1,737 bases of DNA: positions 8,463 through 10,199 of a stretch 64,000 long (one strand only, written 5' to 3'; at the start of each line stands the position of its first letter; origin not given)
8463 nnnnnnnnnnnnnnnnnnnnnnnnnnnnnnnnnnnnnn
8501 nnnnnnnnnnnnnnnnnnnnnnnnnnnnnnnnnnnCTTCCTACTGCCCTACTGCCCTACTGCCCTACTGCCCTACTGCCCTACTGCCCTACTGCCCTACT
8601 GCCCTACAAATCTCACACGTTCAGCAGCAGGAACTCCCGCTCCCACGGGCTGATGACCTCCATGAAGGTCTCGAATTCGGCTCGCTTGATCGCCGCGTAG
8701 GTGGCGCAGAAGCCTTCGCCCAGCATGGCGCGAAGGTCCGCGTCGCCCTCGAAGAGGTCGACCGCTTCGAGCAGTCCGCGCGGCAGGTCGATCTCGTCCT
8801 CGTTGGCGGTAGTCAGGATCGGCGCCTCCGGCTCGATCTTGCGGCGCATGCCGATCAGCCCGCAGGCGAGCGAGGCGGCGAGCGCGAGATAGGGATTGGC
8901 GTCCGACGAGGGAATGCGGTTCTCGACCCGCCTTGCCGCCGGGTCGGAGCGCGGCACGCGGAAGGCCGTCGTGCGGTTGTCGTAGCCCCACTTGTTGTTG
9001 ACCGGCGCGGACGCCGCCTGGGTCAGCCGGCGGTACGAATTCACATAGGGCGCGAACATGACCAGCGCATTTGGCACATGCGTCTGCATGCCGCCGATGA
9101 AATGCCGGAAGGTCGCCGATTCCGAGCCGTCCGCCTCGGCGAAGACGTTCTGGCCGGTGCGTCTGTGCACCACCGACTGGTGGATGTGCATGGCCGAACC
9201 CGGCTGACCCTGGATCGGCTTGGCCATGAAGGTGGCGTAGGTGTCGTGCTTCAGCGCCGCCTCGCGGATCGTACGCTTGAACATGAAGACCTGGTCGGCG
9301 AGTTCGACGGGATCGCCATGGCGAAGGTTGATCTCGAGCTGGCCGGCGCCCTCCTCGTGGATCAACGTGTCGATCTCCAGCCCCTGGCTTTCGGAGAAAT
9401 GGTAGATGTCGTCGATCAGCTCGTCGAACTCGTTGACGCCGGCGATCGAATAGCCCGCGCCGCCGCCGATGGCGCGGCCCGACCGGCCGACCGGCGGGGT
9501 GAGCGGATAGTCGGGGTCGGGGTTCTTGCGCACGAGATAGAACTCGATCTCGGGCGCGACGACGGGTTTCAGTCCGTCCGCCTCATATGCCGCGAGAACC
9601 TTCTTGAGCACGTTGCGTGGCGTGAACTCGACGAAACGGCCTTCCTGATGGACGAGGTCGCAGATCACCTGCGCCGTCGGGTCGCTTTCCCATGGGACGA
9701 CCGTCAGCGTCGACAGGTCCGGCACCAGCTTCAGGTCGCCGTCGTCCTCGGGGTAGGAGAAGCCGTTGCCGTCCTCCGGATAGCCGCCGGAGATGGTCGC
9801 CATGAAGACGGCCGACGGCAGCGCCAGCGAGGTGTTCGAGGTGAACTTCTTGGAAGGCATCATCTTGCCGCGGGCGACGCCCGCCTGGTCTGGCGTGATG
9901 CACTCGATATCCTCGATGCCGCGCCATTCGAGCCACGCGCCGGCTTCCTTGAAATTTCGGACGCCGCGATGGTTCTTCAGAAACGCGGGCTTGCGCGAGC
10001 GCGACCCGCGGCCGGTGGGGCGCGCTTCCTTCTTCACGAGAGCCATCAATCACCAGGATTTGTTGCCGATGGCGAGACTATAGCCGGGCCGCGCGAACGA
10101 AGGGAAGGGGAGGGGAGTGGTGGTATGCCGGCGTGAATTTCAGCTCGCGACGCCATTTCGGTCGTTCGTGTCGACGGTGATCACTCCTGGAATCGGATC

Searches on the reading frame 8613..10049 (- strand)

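Call 97: search_protein_families(library=pfam, proteins=[window:8613-10049:-], max_evalue=0.00001)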
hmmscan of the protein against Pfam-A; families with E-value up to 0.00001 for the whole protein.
window:8613-10049:- (478 aa): 1 family
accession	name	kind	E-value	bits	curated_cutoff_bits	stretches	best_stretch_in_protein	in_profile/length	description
PF00120.29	Gln-synt_C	-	1.1e-104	350.6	24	1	143-472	3-342/344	Glutamine synthetase, catalytic domain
